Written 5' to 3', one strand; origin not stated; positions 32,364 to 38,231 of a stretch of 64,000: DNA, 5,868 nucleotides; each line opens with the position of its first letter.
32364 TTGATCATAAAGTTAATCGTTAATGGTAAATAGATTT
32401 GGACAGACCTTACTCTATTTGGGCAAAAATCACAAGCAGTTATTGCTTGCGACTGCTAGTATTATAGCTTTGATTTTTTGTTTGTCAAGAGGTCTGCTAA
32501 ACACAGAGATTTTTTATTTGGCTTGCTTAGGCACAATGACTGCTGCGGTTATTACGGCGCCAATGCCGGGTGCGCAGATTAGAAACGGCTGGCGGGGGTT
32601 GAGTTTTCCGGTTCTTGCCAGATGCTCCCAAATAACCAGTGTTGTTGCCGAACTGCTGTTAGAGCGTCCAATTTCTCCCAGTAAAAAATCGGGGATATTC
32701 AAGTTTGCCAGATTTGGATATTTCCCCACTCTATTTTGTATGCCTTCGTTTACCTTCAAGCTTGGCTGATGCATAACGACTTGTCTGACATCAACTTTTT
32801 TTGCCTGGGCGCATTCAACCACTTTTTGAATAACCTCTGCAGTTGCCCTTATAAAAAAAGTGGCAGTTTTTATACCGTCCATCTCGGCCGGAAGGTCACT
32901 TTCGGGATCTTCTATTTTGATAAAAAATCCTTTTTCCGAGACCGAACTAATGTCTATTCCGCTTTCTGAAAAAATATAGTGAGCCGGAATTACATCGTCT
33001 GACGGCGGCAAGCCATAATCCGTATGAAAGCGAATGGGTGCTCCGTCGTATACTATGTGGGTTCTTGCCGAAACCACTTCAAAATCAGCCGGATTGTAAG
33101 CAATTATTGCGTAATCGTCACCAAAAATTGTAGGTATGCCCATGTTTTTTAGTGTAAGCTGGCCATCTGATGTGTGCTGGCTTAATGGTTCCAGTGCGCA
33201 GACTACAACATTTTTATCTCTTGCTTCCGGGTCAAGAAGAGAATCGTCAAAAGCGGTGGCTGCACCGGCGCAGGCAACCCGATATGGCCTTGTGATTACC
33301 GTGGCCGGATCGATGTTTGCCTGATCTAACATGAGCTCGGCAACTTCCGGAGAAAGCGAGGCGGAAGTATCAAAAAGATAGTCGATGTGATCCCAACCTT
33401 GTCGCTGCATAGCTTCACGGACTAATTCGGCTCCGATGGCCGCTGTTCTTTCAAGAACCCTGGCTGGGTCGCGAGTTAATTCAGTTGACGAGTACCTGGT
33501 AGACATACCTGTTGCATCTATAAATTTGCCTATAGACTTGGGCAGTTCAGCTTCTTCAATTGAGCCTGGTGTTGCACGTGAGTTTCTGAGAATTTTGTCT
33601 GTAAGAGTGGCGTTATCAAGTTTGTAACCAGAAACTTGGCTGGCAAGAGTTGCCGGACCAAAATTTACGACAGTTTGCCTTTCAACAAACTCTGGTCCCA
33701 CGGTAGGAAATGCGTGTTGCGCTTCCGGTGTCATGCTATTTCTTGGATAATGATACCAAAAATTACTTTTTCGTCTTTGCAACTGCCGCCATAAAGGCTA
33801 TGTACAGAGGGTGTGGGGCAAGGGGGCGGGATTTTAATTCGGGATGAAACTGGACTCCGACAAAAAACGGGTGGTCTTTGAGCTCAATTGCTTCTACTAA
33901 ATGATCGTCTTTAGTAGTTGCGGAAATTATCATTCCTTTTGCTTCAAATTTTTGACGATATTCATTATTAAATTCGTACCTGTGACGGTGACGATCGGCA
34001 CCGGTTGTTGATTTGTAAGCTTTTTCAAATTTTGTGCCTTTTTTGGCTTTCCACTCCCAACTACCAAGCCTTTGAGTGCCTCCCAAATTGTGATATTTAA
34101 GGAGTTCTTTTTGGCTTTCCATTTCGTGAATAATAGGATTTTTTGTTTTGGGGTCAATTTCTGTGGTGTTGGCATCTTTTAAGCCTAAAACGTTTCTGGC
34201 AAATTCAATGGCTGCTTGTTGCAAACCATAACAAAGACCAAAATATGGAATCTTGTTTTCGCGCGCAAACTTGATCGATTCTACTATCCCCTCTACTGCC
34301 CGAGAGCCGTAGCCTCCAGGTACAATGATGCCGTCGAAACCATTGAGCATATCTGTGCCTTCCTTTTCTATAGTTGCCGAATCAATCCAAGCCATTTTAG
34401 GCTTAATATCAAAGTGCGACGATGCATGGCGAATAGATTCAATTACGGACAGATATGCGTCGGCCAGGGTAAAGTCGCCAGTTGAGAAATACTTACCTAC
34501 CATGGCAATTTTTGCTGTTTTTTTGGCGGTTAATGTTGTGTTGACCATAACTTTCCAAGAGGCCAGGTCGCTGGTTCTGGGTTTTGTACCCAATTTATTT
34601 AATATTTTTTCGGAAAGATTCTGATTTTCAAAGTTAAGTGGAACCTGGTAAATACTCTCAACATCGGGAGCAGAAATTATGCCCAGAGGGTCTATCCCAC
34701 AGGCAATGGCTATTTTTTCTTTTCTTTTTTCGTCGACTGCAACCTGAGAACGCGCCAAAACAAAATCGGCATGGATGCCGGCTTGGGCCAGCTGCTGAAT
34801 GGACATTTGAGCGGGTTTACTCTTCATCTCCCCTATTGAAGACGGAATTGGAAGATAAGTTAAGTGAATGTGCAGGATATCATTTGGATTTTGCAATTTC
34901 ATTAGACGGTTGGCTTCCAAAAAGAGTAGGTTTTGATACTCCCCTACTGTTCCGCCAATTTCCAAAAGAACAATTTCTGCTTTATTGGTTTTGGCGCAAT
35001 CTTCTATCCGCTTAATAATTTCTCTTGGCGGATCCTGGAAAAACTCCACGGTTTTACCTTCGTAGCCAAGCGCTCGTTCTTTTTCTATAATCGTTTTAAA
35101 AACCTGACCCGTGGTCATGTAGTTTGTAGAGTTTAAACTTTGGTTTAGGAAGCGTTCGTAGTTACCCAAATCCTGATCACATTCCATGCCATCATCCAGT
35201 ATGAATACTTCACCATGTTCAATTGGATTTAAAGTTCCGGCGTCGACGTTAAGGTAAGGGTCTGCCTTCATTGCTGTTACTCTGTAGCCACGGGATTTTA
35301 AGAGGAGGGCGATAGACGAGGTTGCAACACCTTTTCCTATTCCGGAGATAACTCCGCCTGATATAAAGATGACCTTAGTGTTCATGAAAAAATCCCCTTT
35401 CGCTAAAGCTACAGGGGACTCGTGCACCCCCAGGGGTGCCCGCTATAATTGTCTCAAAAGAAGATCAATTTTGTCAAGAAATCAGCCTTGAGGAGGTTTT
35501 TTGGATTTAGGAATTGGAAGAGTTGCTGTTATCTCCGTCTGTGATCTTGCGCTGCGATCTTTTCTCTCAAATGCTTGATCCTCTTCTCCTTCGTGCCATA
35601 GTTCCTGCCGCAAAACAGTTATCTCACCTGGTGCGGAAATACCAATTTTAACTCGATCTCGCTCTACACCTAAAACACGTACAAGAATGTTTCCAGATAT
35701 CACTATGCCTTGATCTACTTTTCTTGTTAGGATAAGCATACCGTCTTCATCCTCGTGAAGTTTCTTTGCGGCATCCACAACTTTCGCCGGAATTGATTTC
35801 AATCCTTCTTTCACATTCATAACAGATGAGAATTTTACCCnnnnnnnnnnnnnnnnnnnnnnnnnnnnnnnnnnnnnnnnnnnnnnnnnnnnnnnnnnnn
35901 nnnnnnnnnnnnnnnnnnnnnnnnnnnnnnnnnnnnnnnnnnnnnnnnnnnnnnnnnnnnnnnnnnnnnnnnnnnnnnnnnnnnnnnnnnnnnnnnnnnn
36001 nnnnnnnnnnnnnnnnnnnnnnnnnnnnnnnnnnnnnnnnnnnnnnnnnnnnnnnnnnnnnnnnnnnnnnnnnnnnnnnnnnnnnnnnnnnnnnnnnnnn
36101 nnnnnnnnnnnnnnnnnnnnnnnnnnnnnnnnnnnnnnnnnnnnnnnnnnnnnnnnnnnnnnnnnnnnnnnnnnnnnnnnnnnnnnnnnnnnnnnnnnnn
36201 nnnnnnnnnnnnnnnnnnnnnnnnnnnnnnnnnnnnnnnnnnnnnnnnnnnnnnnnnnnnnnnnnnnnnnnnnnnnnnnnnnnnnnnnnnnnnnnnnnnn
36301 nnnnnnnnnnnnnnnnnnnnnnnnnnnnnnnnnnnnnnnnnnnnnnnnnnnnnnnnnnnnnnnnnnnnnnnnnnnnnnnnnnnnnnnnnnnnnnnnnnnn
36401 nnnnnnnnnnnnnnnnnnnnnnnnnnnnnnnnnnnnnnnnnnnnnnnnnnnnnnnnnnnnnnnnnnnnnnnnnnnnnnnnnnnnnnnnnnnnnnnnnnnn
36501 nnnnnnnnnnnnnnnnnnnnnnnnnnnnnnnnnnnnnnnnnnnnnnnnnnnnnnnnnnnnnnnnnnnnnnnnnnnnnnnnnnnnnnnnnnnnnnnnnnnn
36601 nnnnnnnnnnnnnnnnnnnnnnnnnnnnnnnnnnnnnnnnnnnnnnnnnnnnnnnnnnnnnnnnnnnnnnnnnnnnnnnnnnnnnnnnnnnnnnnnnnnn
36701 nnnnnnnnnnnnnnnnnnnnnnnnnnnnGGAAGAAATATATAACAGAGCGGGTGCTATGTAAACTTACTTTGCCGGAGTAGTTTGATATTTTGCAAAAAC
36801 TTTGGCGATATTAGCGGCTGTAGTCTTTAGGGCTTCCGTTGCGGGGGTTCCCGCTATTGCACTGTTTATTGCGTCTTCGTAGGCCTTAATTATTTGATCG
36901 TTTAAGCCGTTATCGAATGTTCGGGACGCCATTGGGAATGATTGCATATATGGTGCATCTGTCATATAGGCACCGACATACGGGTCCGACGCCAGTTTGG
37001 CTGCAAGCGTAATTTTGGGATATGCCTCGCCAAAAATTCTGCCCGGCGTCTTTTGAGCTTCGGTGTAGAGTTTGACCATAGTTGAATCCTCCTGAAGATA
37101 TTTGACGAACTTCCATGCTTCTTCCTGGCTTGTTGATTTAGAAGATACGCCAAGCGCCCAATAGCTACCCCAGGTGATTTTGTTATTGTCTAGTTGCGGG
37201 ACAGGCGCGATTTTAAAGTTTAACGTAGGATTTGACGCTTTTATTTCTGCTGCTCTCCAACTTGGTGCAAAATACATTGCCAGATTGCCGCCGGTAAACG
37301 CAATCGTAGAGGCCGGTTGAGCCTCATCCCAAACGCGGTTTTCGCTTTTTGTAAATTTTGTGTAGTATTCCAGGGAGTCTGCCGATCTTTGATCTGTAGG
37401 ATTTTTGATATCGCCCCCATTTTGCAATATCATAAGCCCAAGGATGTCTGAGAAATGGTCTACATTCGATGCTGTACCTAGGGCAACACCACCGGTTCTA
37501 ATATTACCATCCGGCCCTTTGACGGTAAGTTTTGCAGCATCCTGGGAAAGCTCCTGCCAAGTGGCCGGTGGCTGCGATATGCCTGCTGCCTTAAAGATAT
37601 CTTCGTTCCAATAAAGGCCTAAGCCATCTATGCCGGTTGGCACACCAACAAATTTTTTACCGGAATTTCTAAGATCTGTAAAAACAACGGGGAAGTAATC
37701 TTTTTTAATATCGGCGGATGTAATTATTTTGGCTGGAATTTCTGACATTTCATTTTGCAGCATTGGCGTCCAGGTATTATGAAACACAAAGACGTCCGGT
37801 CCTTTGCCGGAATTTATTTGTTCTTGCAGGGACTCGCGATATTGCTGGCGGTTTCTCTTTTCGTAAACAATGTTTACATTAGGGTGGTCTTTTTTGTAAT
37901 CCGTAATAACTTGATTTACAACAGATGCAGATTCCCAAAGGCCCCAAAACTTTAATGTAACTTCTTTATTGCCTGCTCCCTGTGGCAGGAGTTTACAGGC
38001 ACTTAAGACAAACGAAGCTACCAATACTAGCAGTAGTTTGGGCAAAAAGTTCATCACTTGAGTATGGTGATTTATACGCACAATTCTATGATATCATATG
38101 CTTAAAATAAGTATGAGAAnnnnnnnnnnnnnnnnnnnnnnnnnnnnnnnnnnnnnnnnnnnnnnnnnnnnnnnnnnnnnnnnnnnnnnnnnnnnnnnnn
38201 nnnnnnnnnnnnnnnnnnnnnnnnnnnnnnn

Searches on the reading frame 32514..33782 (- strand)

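Call 11: search_protein_families(library=pfam, proteins=[window:32514-33782:-], max_evalue=0.001)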
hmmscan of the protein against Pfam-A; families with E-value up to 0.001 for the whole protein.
window:32514-33782:- (422 aa): 1 family
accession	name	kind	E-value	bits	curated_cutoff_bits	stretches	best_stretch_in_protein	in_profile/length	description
PF08541.16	ACP_syn_III_C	-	1.2e-05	25.8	26.6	1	325-416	4-88/90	3-Oxoacyl-[acyl-carrier-protein (ACP)] synthase III C terminal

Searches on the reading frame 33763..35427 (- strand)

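Call 11: search_protein_families(library=pfam, proteins=[window:33763-35427:-], max_evalue=0.001)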
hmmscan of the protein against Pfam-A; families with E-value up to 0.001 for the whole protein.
window:33763-35427:- (554 aa): 4 families
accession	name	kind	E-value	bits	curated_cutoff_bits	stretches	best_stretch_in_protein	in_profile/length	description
PF06418.20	CTP_synth_N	-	1.9e-95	319.7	26.1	1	18-279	1-263/265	CTP synthase N-terminus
PF00117.34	GATase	-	1.2e-35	123.3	22.8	1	321-545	2-187/190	Glutamine amidotransferase class-I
PF07722.19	Peptidase_C26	-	3.2e-09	37.3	20.5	1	387-530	100-219/219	Peptidase C26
PF01656.29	CbiA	-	0.00012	22.5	25.4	1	28-162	8-54/125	CobQ/CobB/MinD/ParA nucleotide binding domain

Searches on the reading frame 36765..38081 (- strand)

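Call 11: search_protein_families(library=pfam, proteins=[window:36765-38081:-], max_evalue=0.001)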
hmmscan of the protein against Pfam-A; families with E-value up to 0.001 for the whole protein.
window:36765-38081:- (438 aa): 2 families
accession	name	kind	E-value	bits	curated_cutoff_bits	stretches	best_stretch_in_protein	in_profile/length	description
PF01547.30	SBP_bac_1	-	4.5e-33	116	26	1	54-332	9-303/307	Bacterial extracellular solute-binding protein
PF13416.11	SBP_bac_8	-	3.9e-30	106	27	1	57-343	1-257/279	Bacterial extracellular solute-binding protein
